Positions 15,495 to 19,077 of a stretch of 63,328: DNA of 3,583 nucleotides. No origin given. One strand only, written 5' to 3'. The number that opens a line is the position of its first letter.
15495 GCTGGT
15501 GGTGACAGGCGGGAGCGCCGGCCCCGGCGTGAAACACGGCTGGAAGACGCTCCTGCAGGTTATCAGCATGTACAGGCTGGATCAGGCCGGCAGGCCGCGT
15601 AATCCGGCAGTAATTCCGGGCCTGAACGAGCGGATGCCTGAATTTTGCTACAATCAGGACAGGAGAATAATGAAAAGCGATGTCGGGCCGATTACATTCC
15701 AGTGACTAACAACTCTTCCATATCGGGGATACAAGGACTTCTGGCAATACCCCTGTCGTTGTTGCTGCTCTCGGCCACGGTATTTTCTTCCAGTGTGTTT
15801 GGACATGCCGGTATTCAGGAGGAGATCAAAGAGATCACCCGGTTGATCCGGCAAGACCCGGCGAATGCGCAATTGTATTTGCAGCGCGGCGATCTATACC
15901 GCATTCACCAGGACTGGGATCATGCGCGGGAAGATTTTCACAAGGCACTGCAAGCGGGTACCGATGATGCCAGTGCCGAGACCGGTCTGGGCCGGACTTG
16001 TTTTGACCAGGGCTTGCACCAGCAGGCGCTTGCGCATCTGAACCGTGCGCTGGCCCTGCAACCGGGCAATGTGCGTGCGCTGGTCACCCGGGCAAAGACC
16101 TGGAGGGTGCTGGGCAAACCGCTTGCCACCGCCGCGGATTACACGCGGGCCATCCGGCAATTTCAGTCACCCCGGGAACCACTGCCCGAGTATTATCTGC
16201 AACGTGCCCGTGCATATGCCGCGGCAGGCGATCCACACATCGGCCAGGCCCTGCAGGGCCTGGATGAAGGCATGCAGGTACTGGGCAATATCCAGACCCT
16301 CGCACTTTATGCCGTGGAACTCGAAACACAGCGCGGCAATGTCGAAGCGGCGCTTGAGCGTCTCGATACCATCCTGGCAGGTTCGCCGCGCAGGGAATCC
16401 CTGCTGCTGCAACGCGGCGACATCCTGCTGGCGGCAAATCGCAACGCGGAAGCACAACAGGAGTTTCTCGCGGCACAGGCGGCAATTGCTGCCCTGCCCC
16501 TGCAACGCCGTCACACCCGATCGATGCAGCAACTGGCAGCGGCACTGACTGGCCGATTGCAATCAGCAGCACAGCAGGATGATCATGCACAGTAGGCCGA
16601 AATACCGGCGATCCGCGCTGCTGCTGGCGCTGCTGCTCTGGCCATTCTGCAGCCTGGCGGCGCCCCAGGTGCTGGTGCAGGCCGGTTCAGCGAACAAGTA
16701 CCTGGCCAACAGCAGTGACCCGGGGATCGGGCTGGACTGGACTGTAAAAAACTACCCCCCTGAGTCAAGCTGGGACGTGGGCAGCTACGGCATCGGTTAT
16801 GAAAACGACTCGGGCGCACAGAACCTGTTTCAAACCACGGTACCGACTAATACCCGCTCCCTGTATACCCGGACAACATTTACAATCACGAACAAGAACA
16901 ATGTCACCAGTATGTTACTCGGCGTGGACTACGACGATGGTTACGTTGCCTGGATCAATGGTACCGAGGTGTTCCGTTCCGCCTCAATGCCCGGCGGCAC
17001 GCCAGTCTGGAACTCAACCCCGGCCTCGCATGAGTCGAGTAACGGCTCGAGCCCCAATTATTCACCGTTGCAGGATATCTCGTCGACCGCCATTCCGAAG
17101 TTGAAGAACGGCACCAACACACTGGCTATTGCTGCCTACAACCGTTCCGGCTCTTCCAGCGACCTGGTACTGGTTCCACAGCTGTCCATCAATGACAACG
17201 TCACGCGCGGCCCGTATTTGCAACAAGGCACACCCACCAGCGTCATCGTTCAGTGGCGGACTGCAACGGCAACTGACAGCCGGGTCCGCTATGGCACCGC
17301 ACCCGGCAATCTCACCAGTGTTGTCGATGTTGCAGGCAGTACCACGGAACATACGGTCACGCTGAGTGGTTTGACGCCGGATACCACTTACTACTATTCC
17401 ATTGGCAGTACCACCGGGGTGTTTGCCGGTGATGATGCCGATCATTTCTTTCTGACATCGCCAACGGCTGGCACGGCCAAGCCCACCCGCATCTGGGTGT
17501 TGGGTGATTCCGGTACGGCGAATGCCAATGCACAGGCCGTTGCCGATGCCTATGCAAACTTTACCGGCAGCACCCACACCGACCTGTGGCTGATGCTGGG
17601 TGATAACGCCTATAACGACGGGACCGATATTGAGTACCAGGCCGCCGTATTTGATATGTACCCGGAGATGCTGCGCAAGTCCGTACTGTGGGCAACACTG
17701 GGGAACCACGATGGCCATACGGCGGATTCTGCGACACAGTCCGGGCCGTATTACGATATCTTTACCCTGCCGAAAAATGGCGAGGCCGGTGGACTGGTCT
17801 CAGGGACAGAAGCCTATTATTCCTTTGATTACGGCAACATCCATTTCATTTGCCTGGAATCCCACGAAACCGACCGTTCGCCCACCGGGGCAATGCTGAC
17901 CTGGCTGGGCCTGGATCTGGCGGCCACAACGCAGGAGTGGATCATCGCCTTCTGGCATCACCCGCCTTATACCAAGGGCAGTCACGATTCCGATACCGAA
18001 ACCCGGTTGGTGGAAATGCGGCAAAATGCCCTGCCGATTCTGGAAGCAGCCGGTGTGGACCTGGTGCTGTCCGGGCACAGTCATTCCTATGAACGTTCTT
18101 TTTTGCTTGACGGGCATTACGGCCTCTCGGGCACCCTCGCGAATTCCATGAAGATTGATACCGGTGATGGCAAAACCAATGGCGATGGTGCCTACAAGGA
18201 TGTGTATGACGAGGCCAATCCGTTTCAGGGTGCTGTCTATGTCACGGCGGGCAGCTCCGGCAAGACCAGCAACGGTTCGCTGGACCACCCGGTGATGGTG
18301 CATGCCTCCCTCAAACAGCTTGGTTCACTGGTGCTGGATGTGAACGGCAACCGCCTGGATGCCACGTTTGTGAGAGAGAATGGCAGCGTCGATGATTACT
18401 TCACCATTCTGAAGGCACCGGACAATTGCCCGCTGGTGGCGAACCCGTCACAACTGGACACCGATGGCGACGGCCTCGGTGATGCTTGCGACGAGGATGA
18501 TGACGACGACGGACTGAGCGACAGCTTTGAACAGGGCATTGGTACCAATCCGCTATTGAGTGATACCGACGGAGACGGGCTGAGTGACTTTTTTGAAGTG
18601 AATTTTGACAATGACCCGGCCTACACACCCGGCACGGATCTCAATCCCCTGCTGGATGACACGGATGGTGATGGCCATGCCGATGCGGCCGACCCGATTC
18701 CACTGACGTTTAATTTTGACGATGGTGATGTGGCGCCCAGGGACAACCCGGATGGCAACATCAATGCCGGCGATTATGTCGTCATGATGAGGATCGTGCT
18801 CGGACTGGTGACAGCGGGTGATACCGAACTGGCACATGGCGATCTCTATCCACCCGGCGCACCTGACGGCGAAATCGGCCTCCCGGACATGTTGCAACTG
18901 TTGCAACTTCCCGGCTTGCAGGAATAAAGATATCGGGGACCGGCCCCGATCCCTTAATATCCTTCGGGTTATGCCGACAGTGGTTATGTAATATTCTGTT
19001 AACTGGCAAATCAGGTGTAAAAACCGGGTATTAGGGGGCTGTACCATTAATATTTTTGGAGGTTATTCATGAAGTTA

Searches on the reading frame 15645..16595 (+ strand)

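Call 5: search_protein_families(library=pfam, proteins=[window:15645-16595:+], max_evalue=0.01)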
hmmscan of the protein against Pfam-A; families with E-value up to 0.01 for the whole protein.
window:15645-16595:+ (316 aa): 13 families
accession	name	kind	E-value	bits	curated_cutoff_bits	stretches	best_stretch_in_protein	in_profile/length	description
PF07719.23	TPR_2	-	7.7e-12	44.8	27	2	114-142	6-34/34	Tetratricopeptide repeat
PF00515.34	TPR_1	-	3.3e-11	42.9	27.8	1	110-142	2-34/34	Tetratricopeptide repeat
PF13428.12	TPR_14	-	4.9e-10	39.5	23.5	1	115-151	7-43/44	Tetratricopeptide repeat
PF13432.12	TPR_16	-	6.8e-10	39.7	32.7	1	79-142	1-64/65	Tetratricopeptide repeat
PF13424.12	TPR_12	-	1.8e-09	38.1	30.1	2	75-139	3-75/77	Tetratricopeptide repeat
PF13414.12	TPR_11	-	8.5e-08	32.2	26.8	1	116-146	1-31/42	TPR repeat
PF14559.12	TPR_19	-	2.8e-07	31.2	25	1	89-148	5-66/68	Tetratricopeptide repeat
PF13431.12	TPR_17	-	2.9e-07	30.7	24.4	0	66-94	4-32/34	Tetratricopeptide repeat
PF13371.12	TPR_9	-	4.2e-06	27.1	35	0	124-172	10-58/73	Tetratricopeptide repeat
PF13181.12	TPR_8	-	4.7e-06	26.8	25.7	0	115-141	7-33/34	Tetratricopeptide repeat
PF09976.15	TPR_21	-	0.00016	21.9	25.5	0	214-283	112-178/193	Tetratricopeptide repeat-like domain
PF12569.14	NatA_aux_su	-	0.00082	18.9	33.3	0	219-274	6-61/515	N-terminal acetyltransferase A, auxiliary subunit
PF25058.1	ARM_TT21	-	0.0041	17.5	27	0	184-249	60-126/155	Tetratricopeptide repeat protein 21 ARM repeat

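Call 8: search_protein_families(library=ncbifam, proteins=[window:15645-16595:+], max_evalue=0.01)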
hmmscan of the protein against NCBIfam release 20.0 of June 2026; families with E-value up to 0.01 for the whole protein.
window:15645-16595:+ (316 aa): 18 families
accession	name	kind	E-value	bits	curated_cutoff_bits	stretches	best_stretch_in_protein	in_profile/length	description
TIGR02917.1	PEP_TPR_lipo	equivalog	5.2e-13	47.8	312.2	1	62-172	452-562/899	XrtA/PEP-CTERM system TPR-repeat protein PrsT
NF047371.1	FlcA_CTERM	equivalog_domain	1.3e-09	37.1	300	1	65-187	428-551/646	periplasmic flagellar collar protein FlcA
TIGR03939.1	PGA_TPR_OMP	equivalog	2.1e-07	29.5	366.65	1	62-141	416-495/800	poly-beta-1,6 N-acetyl-D-glucosamine export porin PgaA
NF040959.1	MamA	equivalog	3.1e-07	30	200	1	59-145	89-175/204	magnetosome protein MamA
NF008391.2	PRK11189.1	equivalog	4.3e-07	29.7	250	1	71-150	61-140/297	lipoprotein NlpI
TIGR02521.1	type_IV_pilW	equivalog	6.3e-07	29.2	154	1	109-172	31-94/234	type IV pilus biogenesis/stability protein PilW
NF033920.0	C39_PA2778_fam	equivalog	1.3e-05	24.7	150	1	66-140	181-255/255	PA2778 family cysteine peptidase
TIGR00990.1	3a0801s09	subfamily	1.5e-05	23.8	757.25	1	63-107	387-431/615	mitochondrial import receptor subunit TOM70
NF008520.0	PRK11447.1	equivalog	2.1e-05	22.5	858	1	62-210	590-738/1157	cellulose synthase complex outer membrane protein BcsC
TIGR02552.1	LcrH_SycD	equivalog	4.3e-05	23.2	104.8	1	90-174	33-117/136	SycD/LcrH family type III secretion system chaperone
NF008757.0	PRK11788.1-5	equivalog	5.7e-05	22.4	363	1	83-253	149-318/388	lipopolysaccharide assembly protein LapB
NF007468.0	PRK10049.1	equivalog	7e-05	21.2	1043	1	54-190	79-217/817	poly-beta-1,6 N-acetyl-D-glucosamine export porin PgaA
TIGR00540.1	TPR_hemY_coli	hypoth_equivalog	0.00012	20.9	142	0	59-103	310-354/385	heme biosynthesis-associated TPR protein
NF007692.0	PRK10370.1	equivalog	0.00036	20.2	306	1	61-174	67-176/206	heme lyase NrfEFG subunit NrfG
NF033758.1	gliding_GltE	equivalog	0.0036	16.3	225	1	68-150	215-297/411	adventurous gliding motility TPR repeat lipoprotein GltE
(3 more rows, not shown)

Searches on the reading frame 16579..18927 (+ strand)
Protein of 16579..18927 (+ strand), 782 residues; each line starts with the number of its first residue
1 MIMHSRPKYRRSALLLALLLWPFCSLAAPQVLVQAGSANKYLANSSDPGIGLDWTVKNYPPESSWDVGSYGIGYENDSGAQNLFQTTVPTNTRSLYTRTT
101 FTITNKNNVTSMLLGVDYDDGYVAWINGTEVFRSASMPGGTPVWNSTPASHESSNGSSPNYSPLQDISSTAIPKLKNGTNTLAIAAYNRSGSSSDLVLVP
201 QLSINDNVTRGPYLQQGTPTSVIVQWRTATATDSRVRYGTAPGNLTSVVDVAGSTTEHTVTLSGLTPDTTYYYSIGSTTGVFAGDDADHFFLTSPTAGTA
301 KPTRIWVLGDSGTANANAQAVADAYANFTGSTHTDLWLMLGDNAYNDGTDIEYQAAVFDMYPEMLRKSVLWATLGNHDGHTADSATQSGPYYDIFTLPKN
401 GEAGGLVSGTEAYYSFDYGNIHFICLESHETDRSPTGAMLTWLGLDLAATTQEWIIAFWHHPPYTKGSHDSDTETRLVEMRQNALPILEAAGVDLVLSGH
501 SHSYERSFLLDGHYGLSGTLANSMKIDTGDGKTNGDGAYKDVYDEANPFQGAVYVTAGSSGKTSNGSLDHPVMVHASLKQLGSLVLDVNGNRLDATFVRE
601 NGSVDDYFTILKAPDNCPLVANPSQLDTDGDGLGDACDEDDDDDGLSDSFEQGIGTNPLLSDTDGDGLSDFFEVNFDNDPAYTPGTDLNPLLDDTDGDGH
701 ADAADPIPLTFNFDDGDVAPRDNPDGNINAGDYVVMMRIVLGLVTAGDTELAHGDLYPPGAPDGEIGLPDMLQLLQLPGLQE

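Call 5: search_protein_families(library=pfam, proteins=[window:16579-18927:+], max_evalue=0.01)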
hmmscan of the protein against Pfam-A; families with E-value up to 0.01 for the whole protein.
window:16579-18927:+ (782 aa): 5 families
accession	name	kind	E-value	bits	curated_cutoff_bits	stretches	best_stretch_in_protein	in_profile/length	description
PF00149.33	Metallophos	-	7.9e-16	59.5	21.5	1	304-504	2-191/191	Calcineurin-like phosphoesterase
PF16656.11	Pur_ac_phosph_N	-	1.3e-13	51.8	30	1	215-279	9-82/93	Purple acid Phosphatase, N-terminal domain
PF18884.5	TSP3_bac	-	6.6e-06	26.3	25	2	640-659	1-20/22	Bacterial TSP3 repeat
PF00041.27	fn3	-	0.00018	22.1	25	1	216-281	10-72/84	Fibronectin type III domain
PF02412.23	TSP_3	-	0.0033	17.5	25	1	627-649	2-24/36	Thrombospondin type 3 repeat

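Call 8: search_protein_families(library=ncbifam, proteins=[window:16579-18927:+], max_evalue=0.01)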
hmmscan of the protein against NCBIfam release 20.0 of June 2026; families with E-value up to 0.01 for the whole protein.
window:16579-18927:+ (782 aa): 3 families
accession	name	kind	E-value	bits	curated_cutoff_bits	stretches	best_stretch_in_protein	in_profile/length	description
NF047638.1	throspo3_MtsC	equivalog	2.6e-10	39.8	350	1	609-672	200-264/428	cell-cell cohesion MYXO-CTERM protein MtsC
NF045500.1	Omp28_seleno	equivalog_domain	3.7e-05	23.3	200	1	609-641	279-311/377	Omp28-related selenoprotein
NF050112.1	PhdiestSpdARhizob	equivalog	0.0096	15.6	400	0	439-502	136-198/264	2', 3'cyclic nucleotide phosphodiesterase SpdA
